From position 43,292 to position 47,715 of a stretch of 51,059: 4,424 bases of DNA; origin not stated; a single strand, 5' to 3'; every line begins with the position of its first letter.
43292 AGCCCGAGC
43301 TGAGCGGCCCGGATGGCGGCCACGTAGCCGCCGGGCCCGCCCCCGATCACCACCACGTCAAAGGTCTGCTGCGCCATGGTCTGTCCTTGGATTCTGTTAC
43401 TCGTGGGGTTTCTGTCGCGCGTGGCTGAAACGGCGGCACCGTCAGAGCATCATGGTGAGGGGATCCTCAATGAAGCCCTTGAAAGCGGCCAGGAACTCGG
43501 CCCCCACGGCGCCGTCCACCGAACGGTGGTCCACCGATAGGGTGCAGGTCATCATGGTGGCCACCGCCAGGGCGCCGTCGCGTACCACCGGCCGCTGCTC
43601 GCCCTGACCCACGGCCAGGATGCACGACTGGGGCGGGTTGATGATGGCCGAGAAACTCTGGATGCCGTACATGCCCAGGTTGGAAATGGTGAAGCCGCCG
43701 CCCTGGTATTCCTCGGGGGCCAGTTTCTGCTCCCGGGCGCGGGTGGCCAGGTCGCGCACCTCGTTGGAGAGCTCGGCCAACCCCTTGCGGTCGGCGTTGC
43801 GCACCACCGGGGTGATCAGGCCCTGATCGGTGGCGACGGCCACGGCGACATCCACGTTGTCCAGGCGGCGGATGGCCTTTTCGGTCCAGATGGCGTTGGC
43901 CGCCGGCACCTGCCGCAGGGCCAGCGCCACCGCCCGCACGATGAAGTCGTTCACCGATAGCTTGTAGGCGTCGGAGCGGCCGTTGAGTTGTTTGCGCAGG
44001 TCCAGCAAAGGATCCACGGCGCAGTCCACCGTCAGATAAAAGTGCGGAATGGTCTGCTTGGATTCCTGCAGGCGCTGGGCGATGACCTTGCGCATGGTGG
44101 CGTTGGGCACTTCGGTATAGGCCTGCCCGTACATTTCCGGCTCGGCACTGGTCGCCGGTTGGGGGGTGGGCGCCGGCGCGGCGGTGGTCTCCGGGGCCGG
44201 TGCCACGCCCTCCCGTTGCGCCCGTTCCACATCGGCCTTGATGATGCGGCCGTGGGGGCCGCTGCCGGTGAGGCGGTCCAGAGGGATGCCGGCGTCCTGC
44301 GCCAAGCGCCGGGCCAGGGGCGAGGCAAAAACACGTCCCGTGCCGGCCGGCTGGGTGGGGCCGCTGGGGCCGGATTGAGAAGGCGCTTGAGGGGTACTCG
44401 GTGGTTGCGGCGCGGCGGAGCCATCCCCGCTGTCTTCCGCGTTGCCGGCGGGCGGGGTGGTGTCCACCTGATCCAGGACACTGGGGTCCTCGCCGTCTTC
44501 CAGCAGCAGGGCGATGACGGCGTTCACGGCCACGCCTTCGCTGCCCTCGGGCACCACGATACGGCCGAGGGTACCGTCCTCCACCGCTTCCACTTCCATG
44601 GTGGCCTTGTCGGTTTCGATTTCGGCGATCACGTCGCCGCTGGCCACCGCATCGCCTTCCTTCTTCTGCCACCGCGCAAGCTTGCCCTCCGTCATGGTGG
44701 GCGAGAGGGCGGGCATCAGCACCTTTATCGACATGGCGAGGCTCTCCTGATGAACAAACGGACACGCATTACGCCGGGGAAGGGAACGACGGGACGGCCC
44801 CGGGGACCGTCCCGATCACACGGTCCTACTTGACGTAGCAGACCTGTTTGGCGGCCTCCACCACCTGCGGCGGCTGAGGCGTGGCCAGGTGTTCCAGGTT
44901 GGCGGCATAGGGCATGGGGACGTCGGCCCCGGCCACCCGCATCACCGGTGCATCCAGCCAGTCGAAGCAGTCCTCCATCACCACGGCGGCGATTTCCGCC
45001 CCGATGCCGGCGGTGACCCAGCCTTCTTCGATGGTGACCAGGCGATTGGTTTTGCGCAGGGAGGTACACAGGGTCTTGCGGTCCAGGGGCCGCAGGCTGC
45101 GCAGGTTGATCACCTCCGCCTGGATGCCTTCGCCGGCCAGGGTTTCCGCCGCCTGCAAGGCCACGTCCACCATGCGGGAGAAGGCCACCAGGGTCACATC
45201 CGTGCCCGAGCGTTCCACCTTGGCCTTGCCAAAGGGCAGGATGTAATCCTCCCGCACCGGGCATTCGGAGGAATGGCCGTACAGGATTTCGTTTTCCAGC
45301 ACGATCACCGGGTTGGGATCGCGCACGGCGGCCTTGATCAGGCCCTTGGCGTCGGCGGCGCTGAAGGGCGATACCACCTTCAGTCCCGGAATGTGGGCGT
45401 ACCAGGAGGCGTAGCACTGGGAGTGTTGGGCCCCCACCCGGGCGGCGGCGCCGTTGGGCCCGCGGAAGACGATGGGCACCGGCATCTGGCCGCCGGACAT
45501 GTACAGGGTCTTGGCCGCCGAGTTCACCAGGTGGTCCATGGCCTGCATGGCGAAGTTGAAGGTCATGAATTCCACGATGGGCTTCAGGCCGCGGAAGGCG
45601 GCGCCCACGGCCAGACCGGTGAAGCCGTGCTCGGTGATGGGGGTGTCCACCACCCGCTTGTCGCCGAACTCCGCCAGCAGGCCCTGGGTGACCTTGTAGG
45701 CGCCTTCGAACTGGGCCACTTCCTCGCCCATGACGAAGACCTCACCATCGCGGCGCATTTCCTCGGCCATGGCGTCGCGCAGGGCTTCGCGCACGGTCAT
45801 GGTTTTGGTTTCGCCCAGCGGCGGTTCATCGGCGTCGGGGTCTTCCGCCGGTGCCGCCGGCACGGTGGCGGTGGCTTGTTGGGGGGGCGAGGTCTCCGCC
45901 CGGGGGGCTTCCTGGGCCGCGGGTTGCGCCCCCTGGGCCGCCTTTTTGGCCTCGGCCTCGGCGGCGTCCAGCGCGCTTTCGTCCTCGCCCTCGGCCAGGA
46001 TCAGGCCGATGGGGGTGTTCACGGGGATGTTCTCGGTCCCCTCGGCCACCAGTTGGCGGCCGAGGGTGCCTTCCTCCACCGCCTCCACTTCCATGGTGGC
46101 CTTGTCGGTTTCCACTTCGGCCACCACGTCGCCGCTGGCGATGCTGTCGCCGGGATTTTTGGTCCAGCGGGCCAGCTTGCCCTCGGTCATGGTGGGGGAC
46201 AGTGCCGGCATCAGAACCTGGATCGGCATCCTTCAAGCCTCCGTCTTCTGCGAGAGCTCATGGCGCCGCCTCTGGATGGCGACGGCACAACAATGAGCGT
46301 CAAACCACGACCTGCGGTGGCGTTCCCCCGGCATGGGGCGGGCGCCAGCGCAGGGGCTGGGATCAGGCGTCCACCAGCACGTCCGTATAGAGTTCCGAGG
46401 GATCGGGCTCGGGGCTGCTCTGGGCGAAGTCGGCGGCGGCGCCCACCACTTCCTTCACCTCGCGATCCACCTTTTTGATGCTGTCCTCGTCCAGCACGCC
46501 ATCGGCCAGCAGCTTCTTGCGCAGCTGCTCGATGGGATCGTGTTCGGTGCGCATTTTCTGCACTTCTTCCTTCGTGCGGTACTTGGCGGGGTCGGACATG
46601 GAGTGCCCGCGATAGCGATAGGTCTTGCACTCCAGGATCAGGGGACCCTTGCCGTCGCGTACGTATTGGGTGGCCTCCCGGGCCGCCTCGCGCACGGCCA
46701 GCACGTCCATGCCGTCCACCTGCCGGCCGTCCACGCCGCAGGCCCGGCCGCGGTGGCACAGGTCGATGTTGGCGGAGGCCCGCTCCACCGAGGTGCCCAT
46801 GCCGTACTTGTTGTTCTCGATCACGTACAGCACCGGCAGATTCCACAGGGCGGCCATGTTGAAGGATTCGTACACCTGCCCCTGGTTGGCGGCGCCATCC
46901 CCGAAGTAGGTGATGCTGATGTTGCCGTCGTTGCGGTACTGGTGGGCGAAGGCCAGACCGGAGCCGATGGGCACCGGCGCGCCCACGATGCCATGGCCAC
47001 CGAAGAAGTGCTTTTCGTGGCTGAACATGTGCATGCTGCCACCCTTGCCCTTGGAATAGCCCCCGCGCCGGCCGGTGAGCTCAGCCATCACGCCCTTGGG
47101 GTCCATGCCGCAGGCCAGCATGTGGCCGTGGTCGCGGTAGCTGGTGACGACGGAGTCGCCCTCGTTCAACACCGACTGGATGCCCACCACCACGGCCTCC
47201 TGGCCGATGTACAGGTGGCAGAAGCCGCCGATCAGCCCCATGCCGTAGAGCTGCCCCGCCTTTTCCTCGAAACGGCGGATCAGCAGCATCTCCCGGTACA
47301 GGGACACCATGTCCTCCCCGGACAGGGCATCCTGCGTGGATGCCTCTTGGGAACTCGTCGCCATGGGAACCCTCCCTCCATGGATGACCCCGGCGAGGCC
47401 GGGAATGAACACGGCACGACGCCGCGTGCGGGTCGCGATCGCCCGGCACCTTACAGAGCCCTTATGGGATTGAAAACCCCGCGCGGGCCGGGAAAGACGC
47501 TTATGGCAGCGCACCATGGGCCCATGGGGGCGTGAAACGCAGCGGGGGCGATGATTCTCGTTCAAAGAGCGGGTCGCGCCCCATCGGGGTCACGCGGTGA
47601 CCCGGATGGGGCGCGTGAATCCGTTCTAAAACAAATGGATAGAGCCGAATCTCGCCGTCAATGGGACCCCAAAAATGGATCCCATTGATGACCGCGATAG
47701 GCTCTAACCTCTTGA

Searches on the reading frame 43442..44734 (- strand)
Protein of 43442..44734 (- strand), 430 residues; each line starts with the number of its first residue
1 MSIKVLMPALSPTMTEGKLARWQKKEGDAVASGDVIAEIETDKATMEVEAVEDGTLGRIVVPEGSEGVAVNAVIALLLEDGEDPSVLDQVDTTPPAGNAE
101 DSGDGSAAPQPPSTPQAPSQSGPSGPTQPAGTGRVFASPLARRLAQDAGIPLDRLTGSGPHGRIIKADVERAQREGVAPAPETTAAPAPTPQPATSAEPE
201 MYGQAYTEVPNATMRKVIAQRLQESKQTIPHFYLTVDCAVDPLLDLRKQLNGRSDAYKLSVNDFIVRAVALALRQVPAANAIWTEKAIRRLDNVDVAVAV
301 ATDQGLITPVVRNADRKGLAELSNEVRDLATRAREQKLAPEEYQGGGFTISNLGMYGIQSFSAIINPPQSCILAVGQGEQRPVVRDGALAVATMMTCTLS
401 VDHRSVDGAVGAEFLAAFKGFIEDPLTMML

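Call 87: search_protein_families(library=ncbifam, proteins=[window:43442-44734:-], max_evalue=0.00001)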
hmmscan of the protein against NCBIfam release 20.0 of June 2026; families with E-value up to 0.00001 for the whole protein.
window:43442-44734:- (430 aa): 11 families
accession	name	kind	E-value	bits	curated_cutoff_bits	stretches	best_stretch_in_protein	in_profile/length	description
TIGR01349.1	PDHac_trf_mito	equivalog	1.3e-170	568.3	445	1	4-430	1-437/437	pyruvate dehydrogenase complex dihydrolipoamide acetyltransferase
NF004309.0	PRK05704.1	equivalog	9.5e-84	282.1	449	1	1-430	1-406/408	2-oxoglutarate dehydrogenase complex dihydrolipoyllysine-residue succinyltransferase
TIGR01347.1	sucB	equivalog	4.2e-79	266.6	378.65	1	3-430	1-402/404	dihydrolipoyllysine-residue succinyltransferase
NF008814.0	PRK11854.1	equivalog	5.3e-78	263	722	1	4-425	209-632/637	pyruvate dehydrogenase complex dihydrolipoyllysine-residue acetyltransferase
TIGR01348.1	PDHac_trf_long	equivalog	4.7e-71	240.1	552.1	1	25-430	177-587/587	dihydrolipoyllysine-residue acetyltransferase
TIGR02927.1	SucB_Actino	equivalog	1.1e-63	216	423.45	2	124-423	255-569/579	2-oxoglutarate dehydrogenase, E2 component, dihydrolipoamide succinyltransferase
NF011416.0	PRK14843.1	equivalog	1.3e-62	211.7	429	1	134-429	48-346/347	dihydrolipoamide acetyltransferase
NF008815.0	PRK11857.1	equivalog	6.2e-45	153.9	378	1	134-425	3-302/308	dihydrolipoamide acetyltransferase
NF008854.0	PRK11892.1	equivalog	1.1e-40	139.7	454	1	1-104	1-104/464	pyruvate dehydrogenase complex E1 component subunit beta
NF011457.0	PRK14875.1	equivalog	5.3e-24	84.9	307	1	4-174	5-127/372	acetoin dehydrogenase dihydrolipoyllysine-residue acetyltransferase subunit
NF008907.0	PRK12270.1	equivalog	2e-16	59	878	1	179-419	97-358/1241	multifunctional oxoglutarate decarboxylase/oxoglutarate dehydrogenase thiamine pyrophosphate-binding subunit/dihydrolipoyllysine-residue suc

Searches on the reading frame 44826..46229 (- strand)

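Call 87: search_protein_families(library=ncbifam, proteins=[window:44826-46229:-], max_evalue=0.00001)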
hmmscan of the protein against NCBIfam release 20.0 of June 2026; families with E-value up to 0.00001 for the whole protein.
window:44826-46229:- (467 aa): 14 families
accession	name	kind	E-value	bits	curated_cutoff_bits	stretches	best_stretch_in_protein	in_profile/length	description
NF008854.0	PRK11892.1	equivalog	2.6e-235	781.4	454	1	1-465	1-463/464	pyruvate dehydrogenase complex E1 component subunit beta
NF006667.0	PRK09212.1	subfamily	1.1e-167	556.9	321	1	143-466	3-325/327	pyruvate dehydrogenase complex E1 component subunit beta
TIGR01349.1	PDHac_trf_mito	equivalog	8.8e-34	117.4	445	1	5-130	2-127/437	pyruvate dehydrogenase complex dihydrolipoamide acetyltransferase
NF004559.0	PRK05899.2-5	equivalog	3.7e-24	84.9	488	1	110-438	284-597/627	transketolase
NF011457.0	PRK14875.1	equivalog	5.5e-23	81.5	307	1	4-110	5-111/372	acetoin dehydrogenase dihydrolipoyllysine-residue acetyltransferase subunit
TIGR00204.1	dxs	equivalog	1.9e-22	79.5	465.95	1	140-421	306-573/616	1-deoxy-D-xylulose-5-phosphate synthase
TIGR01347.1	sucB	equivalog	3.2e-17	62.8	378.65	1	3-137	1-132/404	dihydrolipoyllysine-residue succinyltransferase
NF004309.0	PRK05704.1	equivalog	1.9e-16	60.4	449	1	3-119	3-116/408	2-oxoglutarate dehydrogenase complex dihydrolipoyllysine-residue succinyltransferase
NF003933.0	PRK05444.2-2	equivalog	2.8e-16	59.2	395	1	188-423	333-563/606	1-deoxy-D-xylulose-5-phosphate synthase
NF008968.0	PRK12315.1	subfamily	3.2e-16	58.7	510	1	142-416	277-536/582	1-deoxy-D-xylulose-5-phosphate synthase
NF004556.0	PRK05899.2-2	equivalog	4.3e-13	48.4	575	1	314-420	491-596/639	transketolase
TIGR02927.1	SucB_Actino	equivalog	1.1e-10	41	423.45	1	1-144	1-140/579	2-oxoglutarate dehydrogenase, E2 component, dihydrolipoamide succinyltransferase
NF008814.0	PRK11854.1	equivalog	3.3e-09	35.7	722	1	1-109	1-103/637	pyruvate dehydrogenase complex dihydrolipoyllysine-residue acetyltransferase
TIGR01348.1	PDHac_trf_long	equivalog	1.1e-06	27.5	552.1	1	25-129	177-278/587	dihydrolipoyllysine-residue acetyltransferase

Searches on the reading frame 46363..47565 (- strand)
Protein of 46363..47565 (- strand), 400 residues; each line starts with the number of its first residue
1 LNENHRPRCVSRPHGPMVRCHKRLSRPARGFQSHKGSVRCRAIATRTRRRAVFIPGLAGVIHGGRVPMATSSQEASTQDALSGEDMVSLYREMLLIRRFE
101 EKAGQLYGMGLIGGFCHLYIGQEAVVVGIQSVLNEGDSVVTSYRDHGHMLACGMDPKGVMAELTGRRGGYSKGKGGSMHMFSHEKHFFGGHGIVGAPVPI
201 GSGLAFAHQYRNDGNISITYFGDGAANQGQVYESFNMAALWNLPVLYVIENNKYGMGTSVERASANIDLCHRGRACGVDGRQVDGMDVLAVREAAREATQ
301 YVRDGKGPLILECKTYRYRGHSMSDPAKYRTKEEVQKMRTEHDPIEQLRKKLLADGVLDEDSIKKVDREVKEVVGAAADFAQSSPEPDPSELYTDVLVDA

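Call 87: search_protein_families(library=ncbifam, proteins=[window:46363-47565:-], max_evalue=0.00001)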
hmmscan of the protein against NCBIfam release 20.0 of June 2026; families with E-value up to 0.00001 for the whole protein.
window:46363-47565:- (400 aa): 6 families
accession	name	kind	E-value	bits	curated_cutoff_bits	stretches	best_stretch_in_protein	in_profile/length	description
TIGR03182.1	PDH_E1_alph_y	equivalog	2.4e-153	509.6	393.85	1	84-397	2-314/315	pyruvate dehydrogenase (acetyl-transferring) E1 component subunit alpha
TIGR03181.1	PDH_E1_alph_x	equivalog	2.6e-79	266.6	411.35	1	73-396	13-326/341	pyruvate dehydrogenase (acetyl-transferring) E1 component subunit alpha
NF004559.0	PRK05899.2-5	equivalog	2.8e-10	39.1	488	1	192-323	126-255/627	transketolase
NF006914.0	PRK09404.1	equivalog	5.5e-10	38.1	764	1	205-381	327-511/919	2-oxoglutarate dehydrogenase E1 component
NF008907.0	PRK12270.1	equivalog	1.9e-08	32.5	878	1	215-374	661-824/1241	multifunctional oxoglutarate decarboxylase/oxoglutarate dehydrogenase thiamine pyrophosphate-binding subunit/dihydrolipoyllysine-residue suc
TIGR00239.1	2oxo_dh_E1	equivalog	4.4e-08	31.5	770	1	197-383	324-518/931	2-oxoglutarate dehydrogenase E1 component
